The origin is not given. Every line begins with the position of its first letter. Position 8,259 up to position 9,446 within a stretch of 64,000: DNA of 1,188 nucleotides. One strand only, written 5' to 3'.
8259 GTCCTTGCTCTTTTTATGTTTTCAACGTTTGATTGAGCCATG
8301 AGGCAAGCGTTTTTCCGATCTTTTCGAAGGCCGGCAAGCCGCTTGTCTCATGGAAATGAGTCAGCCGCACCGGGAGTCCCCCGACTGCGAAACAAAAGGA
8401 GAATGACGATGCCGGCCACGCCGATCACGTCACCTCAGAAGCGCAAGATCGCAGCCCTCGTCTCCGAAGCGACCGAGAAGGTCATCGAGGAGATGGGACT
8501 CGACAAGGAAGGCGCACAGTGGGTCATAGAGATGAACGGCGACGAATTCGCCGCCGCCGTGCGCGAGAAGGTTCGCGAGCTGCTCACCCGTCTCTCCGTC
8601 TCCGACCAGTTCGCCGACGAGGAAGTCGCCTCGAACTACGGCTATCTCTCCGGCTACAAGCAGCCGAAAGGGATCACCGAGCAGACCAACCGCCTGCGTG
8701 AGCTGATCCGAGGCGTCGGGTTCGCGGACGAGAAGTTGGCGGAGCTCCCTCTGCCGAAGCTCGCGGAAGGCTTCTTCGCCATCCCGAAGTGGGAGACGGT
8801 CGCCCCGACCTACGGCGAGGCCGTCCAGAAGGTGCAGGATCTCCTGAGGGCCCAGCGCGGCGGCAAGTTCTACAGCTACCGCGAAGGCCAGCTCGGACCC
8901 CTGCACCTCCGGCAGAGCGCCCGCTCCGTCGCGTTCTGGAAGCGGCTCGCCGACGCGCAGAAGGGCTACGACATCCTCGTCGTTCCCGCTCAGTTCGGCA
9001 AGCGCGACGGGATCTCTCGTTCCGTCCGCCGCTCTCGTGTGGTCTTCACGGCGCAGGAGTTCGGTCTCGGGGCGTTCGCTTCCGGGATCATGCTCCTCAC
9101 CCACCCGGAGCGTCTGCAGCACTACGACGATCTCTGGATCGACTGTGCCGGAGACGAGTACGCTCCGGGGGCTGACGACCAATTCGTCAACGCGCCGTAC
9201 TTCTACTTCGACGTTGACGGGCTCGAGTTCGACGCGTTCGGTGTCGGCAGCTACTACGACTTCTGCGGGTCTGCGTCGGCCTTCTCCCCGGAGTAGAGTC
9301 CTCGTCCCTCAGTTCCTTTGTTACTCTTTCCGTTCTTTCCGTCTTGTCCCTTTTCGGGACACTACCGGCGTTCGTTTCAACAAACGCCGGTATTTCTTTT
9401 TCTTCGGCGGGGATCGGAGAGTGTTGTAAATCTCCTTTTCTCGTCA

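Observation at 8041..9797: tRNA-Lys-adjacent block of palindromic elements, a lower-GC orphan gene and a small zinc-ribbon ORF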

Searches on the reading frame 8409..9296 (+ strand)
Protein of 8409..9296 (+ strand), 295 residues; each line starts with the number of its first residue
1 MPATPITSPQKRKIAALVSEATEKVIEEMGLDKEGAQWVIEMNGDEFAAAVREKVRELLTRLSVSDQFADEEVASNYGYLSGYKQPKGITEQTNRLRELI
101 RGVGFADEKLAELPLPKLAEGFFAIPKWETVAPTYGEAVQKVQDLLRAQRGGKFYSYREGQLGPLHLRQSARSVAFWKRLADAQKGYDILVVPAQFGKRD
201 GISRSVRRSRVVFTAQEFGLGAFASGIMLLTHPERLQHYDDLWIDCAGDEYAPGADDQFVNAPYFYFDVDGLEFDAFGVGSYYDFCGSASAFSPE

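Call 11: search_protein_families(library=pfam, proteins=[window:8409-9296:+], max_evalue=0.1)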
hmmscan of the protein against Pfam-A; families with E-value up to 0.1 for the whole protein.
window:8409-9296:+ (295 aa): 0 families

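Call 12: search_protein_families(library=phrogs, proteins=[window:8409-9296:+], max_evalue=0.1)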
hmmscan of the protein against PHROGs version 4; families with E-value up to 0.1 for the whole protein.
window:8409-9296:+ (295 aa): 0 families

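Call 13: search_protein_families(library=ncbifam, proteins=[window:8409-9296:+], max_evalue=0.1)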
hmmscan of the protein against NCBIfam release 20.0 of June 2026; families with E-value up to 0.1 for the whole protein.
window:8409-9296:+ (295 aa): 0 families

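Call 14: find_homologous_proteins(query=window:8409-9296:+)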
Query window:8409-9296:+ (295 aa): 1657 proteins with E <= 0.001 among 3465 candidates; the best 120 are listed.
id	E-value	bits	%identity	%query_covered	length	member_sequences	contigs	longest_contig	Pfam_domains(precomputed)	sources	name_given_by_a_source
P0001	2.7e-195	665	100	100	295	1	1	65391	-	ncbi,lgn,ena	-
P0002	1.2e-111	391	65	99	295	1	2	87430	-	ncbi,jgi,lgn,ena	-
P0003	3.3e-110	386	53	81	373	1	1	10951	-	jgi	jgi:hypothetical protein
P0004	6.9e-110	385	65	98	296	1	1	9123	-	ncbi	-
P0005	1.0e-109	384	44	87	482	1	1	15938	-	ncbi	-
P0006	1.7e-108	380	47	77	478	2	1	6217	-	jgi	jgi:hypothetical protein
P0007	6.7e-107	375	64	99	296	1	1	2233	-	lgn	-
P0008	1.1e-106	374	65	99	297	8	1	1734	-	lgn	-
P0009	5.0e-106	372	63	98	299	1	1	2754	-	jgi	jgi:hypothetical protein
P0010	9.2e-106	371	63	98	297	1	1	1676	-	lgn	-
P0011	1.7e-105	371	61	99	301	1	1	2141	-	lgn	-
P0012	3.9e-105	369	63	99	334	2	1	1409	-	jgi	jgi:hypothetical protein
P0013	4.0e-105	369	59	98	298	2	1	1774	-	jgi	jgi:hypothetical protein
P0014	2.2e-104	367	61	99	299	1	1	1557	-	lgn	-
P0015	2.9e-104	367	65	97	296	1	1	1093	-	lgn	-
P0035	1.0e-101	358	59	99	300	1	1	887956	-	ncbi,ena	-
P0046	6.8e-101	355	61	100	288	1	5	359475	-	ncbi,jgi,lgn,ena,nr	ncbi:MAG TPA: hypothetical protein VMV66_01310 [Candidatus Humimicrobiaceae bacterium]|nr:hypothetic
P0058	1.5e-100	354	60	100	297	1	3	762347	-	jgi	-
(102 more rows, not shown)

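Call 16: find_encoding_contigs(protein=P0001, flank=3000, max_places=3)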
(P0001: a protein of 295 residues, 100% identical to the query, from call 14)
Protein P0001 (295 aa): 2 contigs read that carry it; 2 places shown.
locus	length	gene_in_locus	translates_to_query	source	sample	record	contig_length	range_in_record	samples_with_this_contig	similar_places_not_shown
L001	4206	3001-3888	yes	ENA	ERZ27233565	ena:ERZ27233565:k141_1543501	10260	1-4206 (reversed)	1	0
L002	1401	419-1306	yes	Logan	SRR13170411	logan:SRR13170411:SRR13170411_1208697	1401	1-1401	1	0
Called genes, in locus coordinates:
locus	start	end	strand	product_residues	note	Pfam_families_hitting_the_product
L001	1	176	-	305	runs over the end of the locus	PF18075:FtsX_ECD, PF02687:FtsX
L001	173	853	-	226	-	PF00005:ABC_tran, PF13401:AAA_22 (weak), PF13304:AAA_21 (weak)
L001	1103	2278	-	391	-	PF07690:MFS_1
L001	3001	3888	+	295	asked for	-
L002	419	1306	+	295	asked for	-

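Call 17: find_encoding_contigs(protein=P0002, flank=6000, max_places=3)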
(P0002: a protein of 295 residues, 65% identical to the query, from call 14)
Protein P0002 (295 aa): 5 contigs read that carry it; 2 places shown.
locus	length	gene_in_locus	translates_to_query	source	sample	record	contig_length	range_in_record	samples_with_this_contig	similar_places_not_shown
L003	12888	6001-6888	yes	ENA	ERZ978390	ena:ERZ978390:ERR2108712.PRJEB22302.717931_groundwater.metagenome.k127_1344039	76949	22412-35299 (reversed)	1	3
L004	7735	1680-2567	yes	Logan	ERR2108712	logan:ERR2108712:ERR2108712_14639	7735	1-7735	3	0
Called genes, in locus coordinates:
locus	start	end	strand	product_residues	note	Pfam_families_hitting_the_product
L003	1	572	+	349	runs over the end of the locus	PF01820:Dala_Dala_lig_N, PF02655:ATP-grasp_3 (weak), PF02222:ATP-grasp, PF07478:Dala_Dala_lig_C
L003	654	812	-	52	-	-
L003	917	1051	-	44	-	-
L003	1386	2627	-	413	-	PF01170:UPF0020, PF13649:Methyltransf_25 (faint), PF13847:Methyltransf_31 (weak)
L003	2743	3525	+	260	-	-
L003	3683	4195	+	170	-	-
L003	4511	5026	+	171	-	PF01250:Ribosomal_S6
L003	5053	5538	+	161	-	PF00436:SSB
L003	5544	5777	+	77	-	PF01084:Ribosomal_S18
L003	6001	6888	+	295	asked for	-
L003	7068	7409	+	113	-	-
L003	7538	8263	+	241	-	-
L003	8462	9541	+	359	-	PF00152:tRNA-synt_2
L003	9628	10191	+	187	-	PF08207:EFP_N, PF01132:EFP, PF09285:Elong-fact-P_C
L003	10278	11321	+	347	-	-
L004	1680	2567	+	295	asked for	-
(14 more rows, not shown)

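Call 20: search_solved_structures(query=A1, max_evalue=1)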
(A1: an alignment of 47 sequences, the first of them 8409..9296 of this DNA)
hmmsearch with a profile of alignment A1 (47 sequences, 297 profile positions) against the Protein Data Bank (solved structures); distinct sequences matched with E-value up to 1: 0.

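Call 21: search_protein_families(library=padloc, proteins=[window:8409-9296:+], max_evalue=0.1)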
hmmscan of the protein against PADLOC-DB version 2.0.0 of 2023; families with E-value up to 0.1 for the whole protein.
window:8409-9296:+ (295 aa): 0 families

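Call 27: predict_structure(alignment_id=A1)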
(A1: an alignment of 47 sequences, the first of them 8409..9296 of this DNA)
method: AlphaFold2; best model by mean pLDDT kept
length: 295 residues; sequences in the alignment: 47
mean_pLDDT: 73.1   pTM: 0.67
mean pLDDT of the five models: 73.1, 72.2, 70.5, 69.2, 66.8
residues with pLDDT >= 90: 100; 70-90: 74; 50-70: 58; < 50: 63
segments of 3 or more residues with pLDDT < 50: 76-82, 156-161, 239-242, 246-249, 251-263, 265-287
pLDDT, mean of each block of 10 residues (from residue 1): 70 93 93 93 92 87 64 50 72 96 94 85 93 87 85 55 53 83 94 72 61 74 84 68 51 41 44 40 48 67
secondary structure, 60 per line:
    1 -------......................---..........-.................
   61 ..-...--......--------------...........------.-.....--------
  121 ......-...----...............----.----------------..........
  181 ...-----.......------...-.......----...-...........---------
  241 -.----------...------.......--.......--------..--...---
elements in order: H8-29 H33-42 H44-62 E72-74 H89-99 H108-112 E121-126 H135-149 H171-183 E189-195 E202-204 H206-212 E217-219 H221-231 E262-268 E271-277 E290-292

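Call 32: find_encoding_contigs(protein=P0035, flank=5000, max_places=2)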
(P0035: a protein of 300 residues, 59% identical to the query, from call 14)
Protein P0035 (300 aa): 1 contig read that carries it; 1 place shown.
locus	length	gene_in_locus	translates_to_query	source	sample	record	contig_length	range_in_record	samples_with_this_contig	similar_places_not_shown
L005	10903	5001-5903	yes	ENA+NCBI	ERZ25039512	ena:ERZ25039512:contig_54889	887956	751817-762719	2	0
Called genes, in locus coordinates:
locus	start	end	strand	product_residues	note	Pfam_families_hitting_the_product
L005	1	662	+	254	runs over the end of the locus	PF03372:Exo_endo_phos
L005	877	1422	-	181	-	-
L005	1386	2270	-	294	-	-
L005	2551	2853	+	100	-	-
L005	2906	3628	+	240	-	-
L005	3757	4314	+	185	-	-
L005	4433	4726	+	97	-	-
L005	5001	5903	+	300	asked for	-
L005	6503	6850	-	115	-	PF22296:bAvd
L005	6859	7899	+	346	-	PF00078:RVT_1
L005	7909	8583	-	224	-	PF12587:DUF3761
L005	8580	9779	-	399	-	-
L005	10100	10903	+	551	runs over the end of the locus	PF00239:Resolvase, PF07508:Recombinase (weak), PF13408:Zn_ribbon_recom (weak)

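Call 33: find_encoding_contigs(protein=P0058, flank=5000, max_places=2)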
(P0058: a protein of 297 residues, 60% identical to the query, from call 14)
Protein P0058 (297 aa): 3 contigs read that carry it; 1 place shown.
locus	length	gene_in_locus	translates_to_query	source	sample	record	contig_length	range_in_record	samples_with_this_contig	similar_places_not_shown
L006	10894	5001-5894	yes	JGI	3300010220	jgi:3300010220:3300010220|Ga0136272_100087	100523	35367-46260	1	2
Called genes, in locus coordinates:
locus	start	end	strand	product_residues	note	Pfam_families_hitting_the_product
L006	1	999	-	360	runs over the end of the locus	PF11104:PilM_2, PF14450:FtsA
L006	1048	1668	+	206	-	PF00156:Pribosyltran (faint)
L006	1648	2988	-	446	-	PF07690:MFS_1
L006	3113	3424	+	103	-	-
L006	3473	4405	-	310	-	PF03741:TerC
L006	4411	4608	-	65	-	-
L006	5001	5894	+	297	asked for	-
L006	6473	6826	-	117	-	PF22296:bAvd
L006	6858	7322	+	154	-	PF10881:DUF2726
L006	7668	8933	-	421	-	PF00390:malic, PF03949:Malic_M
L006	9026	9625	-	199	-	-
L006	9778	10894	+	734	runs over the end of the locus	PF17191:RecG_wedge, PF01336:tRNA_anti-codon (weak), PF00270:DEAD, PF04851:ResIII, PF00271:Helicase_C, PF19833:RecG_dom3_C (weak)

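Call 34: find_encoding_contigs(protein=P0046, flank=5000, max_places=2)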
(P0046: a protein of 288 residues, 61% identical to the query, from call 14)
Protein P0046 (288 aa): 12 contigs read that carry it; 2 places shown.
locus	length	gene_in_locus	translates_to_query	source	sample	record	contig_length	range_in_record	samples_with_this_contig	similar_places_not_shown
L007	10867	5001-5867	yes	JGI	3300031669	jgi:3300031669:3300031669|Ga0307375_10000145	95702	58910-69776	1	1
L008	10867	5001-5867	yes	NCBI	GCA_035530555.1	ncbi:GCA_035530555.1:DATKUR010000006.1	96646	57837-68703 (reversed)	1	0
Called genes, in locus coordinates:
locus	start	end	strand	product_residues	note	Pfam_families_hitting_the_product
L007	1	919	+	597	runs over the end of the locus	PF00009:GTP_EFTU, PF00071:Ras (weak), PF22042:EF-G_D2 (weak), PF03144:GTP_EFTU_D2, PF14492:EFG_III (weak), PF00679:EFG_C, PF06421:LepA_C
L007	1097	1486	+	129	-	-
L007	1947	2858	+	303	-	PF03462:PCRF, PF00472:RF-1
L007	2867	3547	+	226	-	PF00005:ABC_tran, PF13401:AAA_22 (faint), PF13304:AAA_21 (faint)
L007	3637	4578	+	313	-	PF18075:FtsX_ECD, PF02687:FtsX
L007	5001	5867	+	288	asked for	-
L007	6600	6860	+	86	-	-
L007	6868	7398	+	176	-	PF00561:Abhydrolase_1, PF06821:Ser_hydrolase, PF12146:Hydrolase_4 (faint), PF12697:Abhydrolase_6 (weak), PF12695:Abhydrolase_5 (faint)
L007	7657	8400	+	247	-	PF00557:Peptidase_M24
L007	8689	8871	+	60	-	-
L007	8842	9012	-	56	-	-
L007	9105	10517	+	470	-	PF00091:Tubulin, PF12327:FtsZ_C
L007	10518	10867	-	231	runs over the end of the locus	PF00696:AA_kinase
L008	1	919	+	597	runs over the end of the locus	PF00009:GTP_EFTU, PF00071:Ras (weak), PF22042:EF-G_D2 (weak), PF03144:GTP_EFTU_D2, PF14492:EFG_III (weak), PF00679:EFG_C, PF06421:LepA_C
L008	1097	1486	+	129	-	-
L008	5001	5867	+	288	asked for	-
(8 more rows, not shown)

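Call 45: find_related_loci(query=A1, collection=genome_contigs, flank=6000)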
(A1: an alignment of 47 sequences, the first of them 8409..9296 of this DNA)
Query A1 (295 aa) in genome_contigs; peptide patterns used: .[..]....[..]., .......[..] (x = any residue, [..] = any of these).
258 stretches matched a pattern; 219 encode a relative of the query (tblastn E <= 1e-3); the best 80 are kept; 80 distinct loci.
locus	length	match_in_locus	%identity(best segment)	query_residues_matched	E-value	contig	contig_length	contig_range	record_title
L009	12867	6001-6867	60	5-295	5e-109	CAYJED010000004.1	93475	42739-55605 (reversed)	MAG TPA_asm: uncultured Candidatus Saccharibacteria bacterium isolate ERP123247_co1_147 genome assembly, contig: NODE_10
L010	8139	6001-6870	60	4-294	8e-109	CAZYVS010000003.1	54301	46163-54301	MAG TPA_asm: uncultured Candidatus Saccharibacteria bacterium isolate binchicken_co134_142 genome assembly, contig: NODE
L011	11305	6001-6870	61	1-295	4e-108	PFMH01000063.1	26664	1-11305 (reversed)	MAG: bacterium (Candidatus Howlettbacteria) CG_4_10_14_0_8_um_filter_40_9 CG_4_10_14_0.8_um_filter_scaffold_1302_c, whol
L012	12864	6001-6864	61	1-295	3e-106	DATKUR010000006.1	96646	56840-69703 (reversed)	MAG TPA_asm: Candidatus Humimicrobiaceae bacterium isolate SMAG_U14112 k141_2172355, whole genome shotgun sequence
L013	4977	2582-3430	58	4-292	8e-106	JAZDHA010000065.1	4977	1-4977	MAG: bacterium isolate MEGAHIT-group-0.294 k141_20828195, whole genome shotgun sequence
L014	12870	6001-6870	60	4-295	1e-105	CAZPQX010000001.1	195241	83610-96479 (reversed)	MAG TPA_asm: uncultured Candidatus Saccharibacteria bacterium isolate SRP292972_co1_63 genome assembly, contig: NODE_101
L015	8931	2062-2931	60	4-295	8e-106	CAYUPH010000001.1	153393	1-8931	MAG TPA_asm: uncultured Candidatus Saccharibacteria bacterium isolate SRP135725_co1_406 genome assembly, contig: NODE_37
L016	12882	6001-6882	59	4-295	1e-105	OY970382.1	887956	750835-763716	MAG: uncultured bacterium isolate MFD03726.bin.c.5 genome assembly, chromosome: 1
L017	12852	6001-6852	59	1-295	2e-104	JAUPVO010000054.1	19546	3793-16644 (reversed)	MAG: Patescibacteria group bacterium isolate erpe_2018_sw_30hr_WHONDRS-SW48-000095_B_bin.69 scaffold_945200, whole genom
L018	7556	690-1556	58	5-294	1e-104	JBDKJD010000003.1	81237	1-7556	MAG: Candidatus Parcubacteria bacterium isolate guil_2019_sw_WHONDRS-S19S_0049_A_bin.3 scaffold_0000020, whole genome sh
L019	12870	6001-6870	58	3-294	5e-104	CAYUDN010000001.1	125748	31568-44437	MAG TPA_asm: uncultured Candidatus Saccharibacteria bacterium isolate SRP278252_co1_764 genome assembly, contig: NODE_13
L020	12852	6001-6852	58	1-295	1e-103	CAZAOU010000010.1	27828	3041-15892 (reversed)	MAG TPA_asm: uncultured Candidatus Saccharibacteria bacterium isolate SRP257259_co1_171 genome assembly, contig: NODE_18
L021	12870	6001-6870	60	4-295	2e-103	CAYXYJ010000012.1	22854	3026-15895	MAG TPA_asm: uncultured Candidatus Saccharibacteria bacterium isolate binchicken_co179_48 genome assembly, contig: NODE_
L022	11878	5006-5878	59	4-295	7e-103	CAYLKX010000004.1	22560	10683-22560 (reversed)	MAG TPA_asm: uncultured Candidatus Saccharibacteria bacterium isolate SRP135725_co3_33 genome assembly, contig: NODE_197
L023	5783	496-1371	57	3-295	6e-103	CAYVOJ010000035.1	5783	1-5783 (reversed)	MAG TPA_asm: uncultured Candidatus Saccharibacteria bacterium isolate binchicken_co128_51 genome assembly, contig: NODE_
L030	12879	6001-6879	57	1-292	2e-100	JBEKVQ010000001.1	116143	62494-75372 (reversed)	MAG: Minisyncoccia bacterium isolate SPRUCE 608 SPRUCE_608_1, whole genome shotgun sequence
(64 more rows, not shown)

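Call 76: fold_search(model_id=the predicted structure, library=pdb)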
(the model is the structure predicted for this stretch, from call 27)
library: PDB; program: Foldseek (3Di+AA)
matches with E <= 10: 9; with E <= 0.001: 0
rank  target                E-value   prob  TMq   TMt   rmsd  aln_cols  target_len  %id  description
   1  6wnn_A                6.2e+00  0.01  0.10  0.08  15.2       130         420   12  Bacillus subtilis BioA in complex with amino donor L-Lys (released 2021-04-28)
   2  3hkp                  7.0e+00  0.12  0.15  0.17   5.1        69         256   29  Crystal structure determination of Catechol 1,2-Dioxygenase from Rhodococcus opacus 1CP in complex with protocatechuate (released 2010-01-12)
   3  7yfl_B                7.9e+00  0.00  0.05  0.03   7.6        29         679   17  Structure of GluN1a-GluN2D NMDA receptor in complex with agonists glycine and glutamate. (released 2023-04-12)
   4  6hx9_A                8.4e+00  0.01  0.09  0.07  13.1        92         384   10  Putrescine transaminase from Pseudomonas putida (released 2019-06-12)
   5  3hj8                  8.9e+00  0.10  0.15  0.17   6.2        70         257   21  Crystal structure determination of catechol 1,2-dioxygenase from rhodococcus opacus 1CP in complex with 4-chlorocatechol (released 2010-01-12)
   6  6k73_C                8.9e+00  0.01  0.07  0.07   5.1        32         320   12  Chaperone-tip adhesin complex is vital for synergistic activation of CFA/I fimbriae biogenesis (released 2020-06-10)
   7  3i4j_A                8.9e+00  0.01  0.10  0.08  18.9       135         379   14  Crystal structure of Aminotransferase, class III from Deinococcus radiodurans (released 2009-07-14)
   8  1bg1_A                9.5e+00  0.01  0.10  0.06  19.4       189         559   10  TRANSCRIPTION FACTOR STAT3B/DNA COMPLEX (released 1999-01-13)
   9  9s7f_A                9.5e+00  0.01  0.09  0.07  16.9       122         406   11  Crystal structure of DoxA in complex with substrate DOD (released 2025-12-24)

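Call 88: search_protein_representatives(alignment_id=A1)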
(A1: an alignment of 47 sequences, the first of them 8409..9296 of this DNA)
Query: 47 sequences, 297 profile positions. Proteins with E-value up to 0.001 (for the whole library): 1986; up to 1e-10: 1610; up to 1e-30: 970. The best 150 are listed.
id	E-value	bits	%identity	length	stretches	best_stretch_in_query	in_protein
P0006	6.8e-191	649.3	-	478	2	58-295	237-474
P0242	6.4e-117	406.4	-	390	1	1-296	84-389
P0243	3.0e-116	404.2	-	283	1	6-296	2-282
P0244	4.7e-114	397.0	-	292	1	5-296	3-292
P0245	1.8e-112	391.8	-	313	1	5-296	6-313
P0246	3.4e-112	390.9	-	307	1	6-293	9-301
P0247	8.4e-111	386.3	-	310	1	5-296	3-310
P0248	9.5e-110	382.8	-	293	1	6-294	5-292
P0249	2.0e-109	381.8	-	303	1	5-296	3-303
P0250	7.9e-109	379.8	-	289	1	1-294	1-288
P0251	7.8e-108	376.6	-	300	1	5-294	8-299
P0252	1.8e-107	375.4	-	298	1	3-296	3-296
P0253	2.8e-107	374.7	-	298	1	6-294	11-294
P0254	3.1e-107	374.6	-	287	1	9-294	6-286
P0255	6.4e-105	367.0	-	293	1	7-294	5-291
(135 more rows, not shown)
